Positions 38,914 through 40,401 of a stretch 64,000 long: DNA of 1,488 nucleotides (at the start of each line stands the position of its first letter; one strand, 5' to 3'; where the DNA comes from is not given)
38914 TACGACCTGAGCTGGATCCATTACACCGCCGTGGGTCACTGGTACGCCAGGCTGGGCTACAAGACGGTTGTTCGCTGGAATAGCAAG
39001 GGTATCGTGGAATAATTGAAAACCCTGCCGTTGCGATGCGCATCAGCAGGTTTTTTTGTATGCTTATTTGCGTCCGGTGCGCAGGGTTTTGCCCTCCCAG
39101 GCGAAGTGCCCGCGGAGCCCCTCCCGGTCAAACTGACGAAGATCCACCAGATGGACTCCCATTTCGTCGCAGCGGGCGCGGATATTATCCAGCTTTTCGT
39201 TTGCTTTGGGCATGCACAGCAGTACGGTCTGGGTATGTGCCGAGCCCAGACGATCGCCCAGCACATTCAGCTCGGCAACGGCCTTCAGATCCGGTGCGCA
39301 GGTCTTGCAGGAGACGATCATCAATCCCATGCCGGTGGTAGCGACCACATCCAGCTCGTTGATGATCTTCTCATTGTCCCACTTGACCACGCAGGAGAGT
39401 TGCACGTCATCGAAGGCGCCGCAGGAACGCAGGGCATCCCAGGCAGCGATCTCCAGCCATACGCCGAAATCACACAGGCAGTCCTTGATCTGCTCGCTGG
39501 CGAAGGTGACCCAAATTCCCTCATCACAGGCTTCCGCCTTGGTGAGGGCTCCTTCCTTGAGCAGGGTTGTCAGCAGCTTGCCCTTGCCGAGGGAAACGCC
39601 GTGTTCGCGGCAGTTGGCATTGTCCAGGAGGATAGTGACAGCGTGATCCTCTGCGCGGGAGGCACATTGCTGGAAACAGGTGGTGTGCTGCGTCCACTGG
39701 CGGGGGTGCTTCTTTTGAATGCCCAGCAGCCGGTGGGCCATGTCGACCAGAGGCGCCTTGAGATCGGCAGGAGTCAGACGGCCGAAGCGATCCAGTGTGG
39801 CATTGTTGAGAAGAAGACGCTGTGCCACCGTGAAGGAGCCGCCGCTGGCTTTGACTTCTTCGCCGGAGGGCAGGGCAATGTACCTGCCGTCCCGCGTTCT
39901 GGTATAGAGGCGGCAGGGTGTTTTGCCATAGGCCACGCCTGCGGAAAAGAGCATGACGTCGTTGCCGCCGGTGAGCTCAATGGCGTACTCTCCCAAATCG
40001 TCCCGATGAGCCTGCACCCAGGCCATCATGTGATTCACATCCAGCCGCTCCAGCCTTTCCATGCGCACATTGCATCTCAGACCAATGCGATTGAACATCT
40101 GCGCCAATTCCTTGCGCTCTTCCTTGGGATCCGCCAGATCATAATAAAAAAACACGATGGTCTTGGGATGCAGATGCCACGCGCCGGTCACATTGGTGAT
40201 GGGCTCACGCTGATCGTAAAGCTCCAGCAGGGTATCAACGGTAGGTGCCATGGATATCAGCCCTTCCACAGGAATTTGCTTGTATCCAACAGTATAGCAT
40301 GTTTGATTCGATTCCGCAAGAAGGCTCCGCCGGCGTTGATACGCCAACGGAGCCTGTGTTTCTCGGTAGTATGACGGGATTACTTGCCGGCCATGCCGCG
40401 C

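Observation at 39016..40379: Orphan, monocistronic Card1/Can2-like CARF-nuclease with no CRISPR or cyclase partner in 64 kb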

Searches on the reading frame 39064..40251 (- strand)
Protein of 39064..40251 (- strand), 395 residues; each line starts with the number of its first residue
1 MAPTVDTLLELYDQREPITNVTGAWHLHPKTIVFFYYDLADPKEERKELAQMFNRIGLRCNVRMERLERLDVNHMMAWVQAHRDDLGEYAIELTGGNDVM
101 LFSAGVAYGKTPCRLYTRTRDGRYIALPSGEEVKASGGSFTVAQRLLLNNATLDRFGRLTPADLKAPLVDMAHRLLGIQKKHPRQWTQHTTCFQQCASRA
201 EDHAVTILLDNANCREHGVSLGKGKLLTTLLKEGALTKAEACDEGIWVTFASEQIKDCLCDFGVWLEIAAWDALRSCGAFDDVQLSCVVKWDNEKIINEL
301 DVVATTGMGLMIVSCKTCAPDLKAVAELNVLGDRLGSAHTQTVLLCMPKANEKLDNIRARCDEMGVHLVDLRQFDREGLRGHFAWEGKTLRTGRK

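Call 3: search_protein_families(library=pfam, proteins=[window:39064-40251:-], max_evalue=1)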
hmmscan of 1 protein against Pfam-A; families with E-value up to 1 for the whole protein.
window:39064-40251:- (395 aa): 1 family
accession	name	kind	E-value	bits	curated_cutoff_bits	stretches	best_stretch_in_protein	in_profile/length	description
PF09002.17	Card1_endonuc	-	2.2e-12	47.1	26.4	1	263-368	10-116/136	Card1-like, endonuclease domain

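Call 4: search_protein_families(library=ncbifam, proteins=[window:39064-40251:-], max_evalue=1)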
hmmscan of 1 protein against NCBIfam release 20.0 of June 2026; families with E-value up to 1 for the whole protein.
window:39064-40251:- (395 aa): 0 families

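Call 5: search_protein_families(library=padloc, proteins=[window:39064-40251:-], max_evalue=1)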
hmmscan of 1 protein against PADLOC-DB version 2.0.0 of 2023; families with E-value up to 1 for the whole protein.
window:39064-40251:- (395 aa): 16 families
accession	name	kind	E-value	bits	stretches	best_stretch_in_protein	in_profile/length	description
PDLC01895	CARF4--CARF_PDDEXK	-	1e-24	85.3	1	6-373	2-370/397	-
PDLC01881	CARF4--CARF_PDDEXK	-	8e-23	79.2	1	225-369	215-359/378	-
PDLC01880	CARF4--CARF_PDDEXK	-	6.6e-21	73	1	15-375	10-352/364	-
PDLC01619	Csx1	-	1.3e-20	71.9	1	15-353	10-312/330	CAS-III; associated_signaling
PDLC01898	CARF4--CARF_PDDEXK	-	1.3e-10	39.1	1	260-369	171-281/296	-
PDLC01890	CARF4--CARF_PDDEXK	-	6.4e-10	37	1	26-370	21-339/366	-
PDLC01884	CARF4--CARF_PDDEXK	-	1.3e-09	36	1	181-373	175-365/382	-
PDLC01968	CARF_PDDEXK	-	7.2e-09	33.2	1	259-367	237-337/361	-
PDLC01037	Csx1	-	3.5e-08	31.4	1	252-329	191-264/320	ARF+Nuclease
PDLC01897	CARF4--CARF_PDDEXK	-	2.4e-07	28.4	1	180-340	180-321/369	-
PDLC01882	CARF4--CARF_PDDEXK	-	2.2e-05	21.1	1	293-375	479-557/569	-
PDLC01889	CARF4--CARF_PDDEXK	-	3.6e-05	21.1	1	265-374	238-344/367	-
PDLC01900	CARF4--CARF_PDDEXK_AAA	-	7.2e-05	19.6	1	280-355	463-537/556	-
PDLC01903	CARF4--CARF_PDDEXK_TM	-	0.0092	13.4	1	263-352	269-349/380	-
PDLC01891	CARF4--CARF_PDDEXK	-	0.012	13.3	1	278-317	220-257/319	-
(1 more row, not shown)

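Call 6: search_solved_structures(query=window:39064-40251:-, max_evalue=10, show_alignments=3)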
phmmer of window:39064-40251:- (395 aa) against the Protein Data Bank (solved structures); distinct sequences matched with E-value up to 10: 3.
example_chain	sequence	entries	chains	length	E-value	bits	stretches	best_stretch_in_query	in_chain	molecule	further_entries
7bdv_A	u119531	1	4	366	0.00015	23.8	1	146-317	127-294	Can2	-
6ovw_A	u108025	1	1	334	0.89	11.4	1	297-342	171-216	Ornithine carbamoyltransferase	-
8bao_A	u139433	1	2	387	1.2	10.9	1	259-324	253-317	DUF1887 family protein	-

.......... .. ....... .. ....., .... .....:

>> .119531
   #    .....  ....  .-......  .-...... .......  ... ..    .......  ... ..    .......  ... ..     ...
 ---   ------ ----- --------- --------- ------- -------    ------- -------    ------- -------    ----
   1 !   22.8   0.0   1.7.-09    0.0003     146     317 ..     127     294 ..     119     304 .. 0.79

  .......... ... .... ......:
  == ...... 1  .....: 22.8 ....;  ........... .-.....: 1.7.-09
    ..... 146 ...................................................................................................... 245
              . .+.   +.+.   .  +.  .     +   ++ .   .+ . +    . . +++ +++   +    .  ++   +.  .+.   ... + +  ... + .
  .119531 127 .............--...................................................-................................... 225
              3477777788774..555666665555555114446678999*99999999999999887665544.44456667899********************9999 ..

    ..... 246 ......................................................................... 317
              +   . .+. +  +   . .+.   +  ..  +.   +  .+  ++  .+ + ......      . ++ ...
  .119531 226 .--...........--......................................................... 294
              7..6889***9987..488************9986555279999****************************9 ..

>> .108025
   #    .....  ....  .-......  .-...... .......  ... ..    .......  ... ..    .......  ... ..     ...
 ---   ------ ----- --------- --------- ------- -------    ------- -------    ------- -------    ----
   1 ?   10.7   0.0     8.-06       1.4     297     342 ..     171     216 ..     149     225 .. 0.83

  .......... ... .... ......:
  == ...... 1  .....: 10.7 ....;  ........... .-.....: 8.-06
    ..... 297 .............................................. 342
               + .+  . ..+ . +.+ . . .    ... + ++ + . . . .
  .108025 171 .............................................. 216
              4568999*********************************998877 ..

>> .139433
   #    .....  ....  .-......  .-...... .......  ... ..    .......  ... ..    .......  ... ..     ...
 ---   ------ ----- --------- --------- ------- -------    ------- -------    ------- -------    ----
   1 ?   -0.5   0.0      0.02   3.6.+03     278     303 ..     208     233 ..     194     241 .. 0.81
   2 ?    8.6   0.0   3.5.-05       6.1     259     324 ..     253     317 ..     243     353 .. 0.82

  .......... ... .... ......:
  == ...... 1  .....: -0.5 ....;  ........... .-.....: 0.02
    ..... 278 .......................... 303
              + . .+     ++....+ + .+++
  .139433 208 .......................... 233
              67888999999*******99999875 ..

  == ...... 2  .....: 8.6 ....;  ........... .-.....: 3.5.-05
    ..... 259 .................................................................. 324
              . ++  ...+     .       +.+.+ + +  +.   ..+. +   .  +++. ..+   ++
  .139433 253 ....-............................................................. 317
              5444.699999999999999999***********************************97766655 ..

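Call 12: find_homologous_proteins(query=window:39064-40251:-, max_evalue=0.001)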
Query window:39064-40251:- (395 aa): 56 proteins with E <= 0.001 among 7371 candidates.
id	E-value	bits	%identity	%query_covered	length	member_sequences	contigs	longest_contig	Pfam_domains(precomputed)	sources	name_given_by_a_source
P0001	3.3e-272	920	100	100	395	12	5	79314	PF09002.18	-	-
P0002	6.7e-231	784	84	100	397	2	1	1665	PF09002.18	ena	-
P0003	3.6e-228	775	84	100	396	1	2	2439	PF09002.18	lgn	-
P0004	3.6e-227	772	84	100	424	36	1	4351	PF09002.18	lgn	-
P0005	1.6e-226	770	83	100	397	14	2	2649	PF09002.18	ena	-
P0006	3.3e-224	762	83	100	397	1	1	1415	PF09002.18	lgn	-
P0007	3.4e-223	759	82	100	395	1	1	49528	PF09002.18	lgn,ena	-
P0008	4.3e-223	758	82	99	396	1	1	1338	PF09002.18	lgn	-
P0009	1.0e-221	754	81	99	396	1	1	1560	PF09002.18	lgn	-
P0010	1.5e-221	753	81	100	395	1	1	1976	PF09002.18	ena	-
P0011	3.3e-221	752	81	100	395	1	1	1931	PF09002.18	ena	-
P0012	3.3e-221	752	81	100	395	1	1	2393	PF09002.18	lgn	-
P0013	1.1e-220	750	80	100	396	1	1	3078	PF09002.18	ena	-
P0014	1.2e-220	750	81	100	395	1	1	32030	PF09002.18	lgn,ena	-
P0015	6.3e-220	748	81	100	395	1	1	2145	PF09002.18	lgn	-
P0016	2.3e-217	739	80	100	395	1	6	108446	PF09002.18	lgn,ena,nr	nr:DUF1887 family protein [Clostridia bacterium]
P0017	6.7e-217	738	79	100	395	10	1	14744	PF09002.18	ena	-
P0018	5.4e-212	722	78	99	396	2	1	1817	PF09002.18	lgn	-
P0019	6.3e-211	718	78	99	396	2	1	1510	PF09002.18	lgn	-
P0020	6.3e-210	715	78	99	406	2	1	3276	PF09002.18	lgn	-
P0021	5.4e-209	712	77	99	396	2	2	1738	PF09002.18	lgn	-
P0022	7.7e-208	708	77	99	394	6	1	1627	PF09002.18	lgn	-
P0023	2.2e-206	703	77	99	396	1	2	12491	PF09002.18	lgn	-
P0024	2.6e-203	693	76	99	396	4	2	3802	PF09002.18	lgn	-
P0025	1.0e-202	691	75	99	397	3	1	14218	PF09002.18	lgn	-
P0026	2.6e-202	690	76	99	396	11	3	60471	PF09002.18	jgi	-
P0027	2.7e-201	687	75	99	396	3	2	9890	PF09002.18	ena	-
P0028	3.0e-200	683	75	99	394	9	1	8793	PF09002.18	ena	-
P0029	1.1e-199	681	74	99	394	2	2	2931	PF09002.18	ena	-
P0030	4.8e-195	666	71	99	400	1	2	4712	PF09002.18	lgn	-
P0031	1.1e-194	665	72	98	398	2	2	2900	PF09002.18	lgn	-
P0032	1.7e-187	641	69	100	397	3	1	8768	PF09002.18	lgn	-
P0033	1.4e-186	638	70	99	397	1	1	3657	PF09002.18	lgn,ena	-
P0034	4.0e-184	630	69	99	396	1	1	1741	PF09002.18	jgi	-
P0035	8.1e-183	626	68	99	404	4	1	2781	PF09002.18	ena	-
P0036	1.0e-182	625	68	99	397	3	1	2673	PF09002.18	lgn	-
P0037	1.0e-181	622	68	99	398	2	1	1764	PF09002.18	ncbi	-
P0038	3.0e-180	617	68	99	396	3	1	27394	PF09002.18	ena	-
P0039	1.0e-178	612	79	84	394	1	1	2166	PF09002.18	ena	-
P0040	1.2e-178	612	67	99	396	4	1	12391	PF09002.18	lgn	-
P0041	7.5e-178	609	66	99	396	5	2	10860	PF09002.18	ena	-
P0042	1.3e-177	609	67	99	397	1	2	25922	PF09002.18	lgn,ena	-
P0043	2.7e-174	598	64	99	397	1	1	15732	PF09002.18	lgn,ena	-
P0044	5.4e-174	597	66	99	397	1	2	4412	PF09002.18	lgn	-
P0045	1.1e-169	582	65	99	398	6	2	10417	PF09002.18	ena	-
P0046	1.7e-161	555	60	99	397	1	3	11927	PF09002.18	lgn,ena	-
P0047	3.6e-160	551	61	99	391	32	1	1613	PF09002.18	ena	-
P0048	5.4e-158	544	61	99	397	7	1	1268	PF09002.18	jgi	-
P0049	3.7e-144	498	67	81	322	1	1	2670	PF09002.18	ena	-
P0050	3.3e-125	436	49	99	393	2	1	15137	PF09002.18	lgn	-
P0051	8.1e-124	431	48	99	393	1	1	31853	PF09002.18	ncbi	-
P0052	4.1e-117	409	47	99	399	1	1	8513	PF09002.18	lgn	-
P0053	2.3e-115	404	46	98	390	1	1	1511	PF09002.18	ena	-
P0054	2.9e-112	393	44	98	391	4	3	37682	PF09002.18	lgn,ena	-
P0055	3.1e-112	393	44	98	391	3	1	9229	PF09002.18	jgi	-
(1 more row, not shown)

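Call 15: find_encoding_contigs(protein=P0016, flank=10000, max_places=4)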
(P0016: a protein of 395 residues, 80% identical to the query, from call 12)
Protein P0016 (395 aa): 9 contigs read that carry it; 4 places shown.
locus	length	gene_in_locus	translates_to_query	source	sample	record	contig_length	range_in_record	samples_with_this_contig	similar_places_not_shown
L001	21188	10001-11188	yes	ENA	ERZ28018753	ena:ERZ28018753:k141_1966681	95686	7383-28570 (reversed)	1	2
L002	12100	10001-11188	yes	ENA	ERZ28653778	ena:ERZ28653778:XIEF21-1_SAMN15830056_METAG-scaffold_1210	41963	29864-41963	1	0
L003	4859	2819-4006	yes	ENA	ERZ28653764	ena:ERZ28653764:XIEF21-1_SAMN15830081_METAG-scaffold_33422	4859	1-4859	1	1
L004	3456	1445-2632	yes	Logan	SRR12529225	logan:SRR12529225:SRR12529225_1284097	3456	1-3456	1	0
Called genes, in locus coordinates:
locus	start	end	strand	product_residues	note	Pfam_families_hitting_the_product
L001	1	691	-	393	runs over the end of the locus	-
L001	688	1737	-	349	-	PF03816:LytR_cpsA_psr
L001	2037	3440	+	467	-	PF02397:Bac_transf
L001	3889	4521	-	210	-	-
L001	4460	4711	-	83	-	PF13560:HTH_31 (weak), PF01381:HTH_3, PF12844:HTH_19, PF13443:HTH_26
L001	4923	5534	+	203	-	PF01807:Zn_ribbon_DnaG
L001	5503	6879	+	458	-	PF19263:DUF5906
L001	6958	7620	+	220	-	PF01076:Mob_Pre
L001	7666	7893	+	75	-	-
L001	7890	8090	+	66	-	-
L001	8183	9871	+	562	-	PF00239:Resolvase, PF07508:Recombinase, PF13408:Zn_ribbon_recom (weak)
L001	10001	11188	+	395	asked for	PF09002:Card1_endonuc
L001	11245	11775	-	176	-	PF00583:Acetyltransf_1, PF13527:Acetyltransf_9 (weak), PF13508:Acetyltransf_7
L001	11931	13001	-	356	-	PF00365:PFK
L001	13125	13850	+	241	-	PF00702:Hydrolase, PF13419:HAD_2, PF13242:Hydrolase_like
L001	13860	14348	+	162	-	PF04073:tRNA_edit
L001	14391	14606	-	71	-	PF09855:Zn_ribbon_13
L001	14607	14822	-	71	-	-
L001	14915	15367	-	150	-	PF09719:C_GCAxxG_C_C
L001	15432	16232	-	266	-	-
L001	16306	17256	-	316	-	PF01336:tRNA_anti-codon, PF01966:HD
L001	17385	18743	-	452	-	PF00772:DnaB, PF13481:AAA_25, PF03796:DnaB_C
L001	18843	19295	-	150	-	PF01281:Ribosomal_L9_N, PF03948:Ribosomal_L9_C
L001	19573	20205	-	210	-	PF16161:DUF4867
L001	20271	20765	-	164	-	-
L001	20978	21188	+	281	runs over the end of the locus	PF02645:DegV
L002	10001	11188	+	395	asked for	PF09002:Card1_endonuc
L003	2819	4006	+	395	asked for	PF09002:Card1_endonuc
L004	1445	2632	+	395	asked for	PF09002:Card1_endonuc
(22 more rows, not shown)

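Call 16: find_encoding_contigs(protein=P0054, flank=10000, max_places=3)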
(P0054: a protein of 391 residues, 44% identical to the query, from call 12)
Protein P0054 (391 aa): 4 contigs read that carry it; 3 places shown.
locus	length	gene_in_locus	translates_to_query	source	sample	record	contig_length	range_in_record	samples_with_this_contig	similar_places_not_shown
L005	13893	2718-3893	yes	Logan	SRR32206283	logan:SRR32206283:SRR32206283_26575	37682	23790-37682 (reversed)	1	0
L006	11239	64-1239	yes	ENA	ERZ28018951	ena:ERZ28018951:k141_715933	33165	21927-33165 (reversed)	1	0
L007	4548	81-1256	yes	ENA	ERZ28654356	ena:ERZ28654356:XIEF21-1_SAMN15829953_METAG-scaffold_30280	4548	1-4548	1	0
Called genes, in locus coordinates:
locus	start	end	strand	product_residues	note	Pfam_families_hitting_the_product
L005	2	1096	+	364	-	?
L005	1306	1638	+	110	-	PF12844:HTH_19, PF13560:HTH_31, PF01381:HTH_3, PF13443:HTH_26 (faint)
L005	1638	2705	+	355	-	PF17996:CE2_N, PF13472:Lipase_GDSL_2 (weak)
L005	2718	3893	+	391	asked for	PF09002:Card1_endonuc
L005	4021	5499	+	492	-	PF07261:DnaB_2 (faint)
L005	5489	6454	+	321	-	PF13191:AAA_16 (faint), PF01695:IstB_IS21, PF00308:Bac_DnaA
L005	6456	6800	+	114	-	PF03960:ArsC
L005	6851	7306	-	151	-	PF00293:NUDIX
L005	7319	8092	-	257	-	PF20720:nSTAND3 (faint)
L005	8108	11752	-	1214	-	PF06414:Zeta_toxin (faint), PF13521:AAA_28 (faint), PF00004:AAA, PF20720:nSTAND3 (weak), PF00004:AAA, PF17866:AAA_lid_6, PF00004:AAA, PF17866:AAA_lid_6, +19 more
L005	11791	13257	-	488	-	-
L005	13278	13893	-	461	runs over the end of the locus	-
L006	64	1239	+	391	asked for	PF09002:Card1_endonuc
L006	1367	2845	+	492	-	PF07261:DnaB_2 (faint)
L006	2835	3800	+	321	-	PF13191:AAA_16 (faint), PF01695:IstB_IS21, PF00308:Bac_DnaA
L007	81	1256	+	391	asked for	PF09002:Card1_endonuc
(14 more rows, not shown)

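Call 17: find_encoding_contigs(protein=P0051, flank=10000, max_places=3)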
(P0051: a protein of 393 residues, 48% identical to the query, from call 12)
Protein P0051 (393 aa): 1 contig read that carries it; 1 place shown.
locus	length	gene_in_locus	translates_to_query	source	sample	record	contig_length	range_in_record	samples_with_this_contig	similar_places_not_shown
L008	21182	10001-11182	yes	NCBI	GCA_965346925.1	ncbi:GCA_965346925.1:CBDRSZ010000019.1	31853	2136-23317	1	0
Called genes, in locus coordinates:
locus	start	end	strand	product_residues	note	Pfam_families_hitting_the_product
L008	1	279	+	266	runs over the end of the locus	-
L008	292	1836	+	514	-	PF12469:Cmr2_N (weak), PF22335:Cas10-Cmr2_palm2, PF18182:mCpol (weak)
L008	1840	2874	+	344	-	PF09700:Cas_Cmr3 (faint)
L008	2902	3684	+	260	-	PF03787:RAMPs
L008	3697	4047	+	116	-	-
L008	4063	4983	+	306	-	PF03787:RAMPs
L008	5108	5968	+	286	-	-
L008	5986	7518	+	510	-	PF02534:T4SS-DNA_transf, PF10412:TrwB_AAD_bind, PF12696:TraG-D_C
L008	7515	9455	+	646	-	-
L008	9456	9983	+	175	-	-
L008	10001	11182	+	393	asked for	PF09002:Card1_endonuc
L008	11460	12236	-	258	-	PF01881:Cas_Cas6_C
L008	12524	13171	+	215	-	PF00702:Hydrolase, PF13419:HAD_2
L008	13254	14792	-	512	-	-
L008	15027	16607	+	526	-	PF26550:Tricorn_2nd (faint), PF00930:DPPIV_N (faint), PF26549:Tricorn_N, PF07676:PD40 (faint)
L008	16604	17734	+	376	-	PF07470:Glyco_hydro_88 (weak)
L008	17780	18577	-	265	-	PF04973:NMN_transporter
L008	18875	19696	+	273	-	PF01207:Dus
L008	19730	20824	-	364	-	PF01757:Acyl_transf_3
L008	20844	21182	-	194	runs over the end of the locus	-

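Call 18: find_related_loci(query=A1, collection=genome_contigs, flank=10000)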
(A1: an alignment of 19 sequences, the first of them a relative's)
Query A1 (395 aa) in genome_contigs; peptide patterns used: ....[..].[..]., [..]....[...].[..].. (x = any residue, [..] = any of these).
147 stretches matched a pattern; 86 encode a relative of the query (tblastn E <= 1e-3); the best 80 are kept; 80 distinct loci.
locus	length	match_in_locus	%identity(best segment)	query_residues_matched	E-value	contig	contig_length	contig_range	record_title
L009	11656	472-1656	93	1-395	0e+0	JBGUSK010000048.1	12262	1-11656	MAG: Christensenellales bacterium isolate fecal_MAG_95 fecal_MAG_95_contig_0048, whole genome shotgun sequence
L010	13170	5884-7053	68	5-394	0e+0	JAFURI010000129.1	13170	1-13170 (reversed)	MAG: Clostridia bacterium isolate RGIG4755 Roe_deer_Rectum.Co__c2282593, whole genome shotgun sequence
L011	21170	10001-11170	75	5-394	0e+0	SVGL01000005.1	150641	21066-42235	MAG: Clostridiales bacterium isolate SIG357 NODE_496_length_150641_cov_3.592822, whole genome shotgun sequence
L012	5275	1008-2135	29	7-379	7e-36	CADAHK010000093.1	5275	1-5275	MAG: uncultured Clostridiales bacterium isolate RUG13296 genome assembly, contig: RUG13296_asm_93, whole genome shotgun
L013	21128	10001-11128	28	7-379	2e-34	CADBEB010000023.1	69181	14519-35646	MAG: uncultured Clostridiales bacterium isolate RUG13884 genome assembly, contig: RUG13884_asm_23, whole genome shotgun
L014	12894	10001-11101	28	7-370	2e-34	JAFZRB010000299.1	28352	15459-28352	MAG: Clostridia bacterium isolate RGIG8020 Water_buffalos_Rumen-1__c883849, whole genome shotgun sequence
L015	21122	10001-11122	29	4-375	8e-34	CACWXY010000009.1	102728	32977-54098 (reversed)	MAG: uncultured Clostridiales bacterium isolate RUG11012 genome assembly, contig: RUG11012_asm_9, whole genome shotgun s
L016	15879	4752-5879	28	7-379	8e-34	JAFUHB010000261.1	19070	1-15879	MAG: Clostridia bacterium isolate RGIG4488 Roe_deer_Omasum.Co__c1019020, whole genome shotgun sequence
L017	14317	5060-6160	28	7-370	8e-34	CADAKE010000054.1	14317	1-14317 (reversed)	MAG: uncultured Clostridiales bacterium isolate RUG13367 genome assembly, contig: RUG13367_asm_54, whole genome shotgun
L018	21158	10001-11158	28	7-385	2e-32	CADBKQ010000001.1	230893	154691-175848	MAG: uncultured Clostridiales bacterium isolate RUG14052 genome assembly, contig: RUG14052_asm_1, whole genome shotgun s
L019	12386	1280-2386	28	7-370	3e-32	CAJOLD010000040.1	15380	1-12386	uncultured Lachnospiraceae bacterium isolate Reindeer_1_mag_96 genome assembly, contig: scaffold_3724, whole genome shot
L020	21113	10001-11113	28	4-371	1e-32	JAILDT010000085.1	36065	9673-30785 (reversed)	MAG: Clostridia bacterium isolate RUI027 k141_5176331_flag=0_multi=63.9825_len=36065, whole genome shotgun sequence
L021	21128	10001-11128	27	7-379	8e-32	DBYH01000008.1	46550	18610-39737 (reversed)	MAG TPA_asm: Firmicutes bacterium UBA1191 UBA1191_contig_33633, whole genome shotgun sequence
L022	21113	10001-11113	25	7-374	6e-32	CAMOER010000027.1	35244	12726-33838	MAG: uncultured Lachnospiraceae bacterium isolate SRR873602_bin.48_metaWRAP_v1.3_MAG genome assembly, contig: NODE_1802_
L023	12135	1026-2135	29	4-370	3e-32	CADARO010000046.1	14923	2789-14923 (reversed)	MAG: uncultured Clostridiales bacterium isolate RUG13560 genome assembly, contig: RUG13560_asm_46, whole genome shotgun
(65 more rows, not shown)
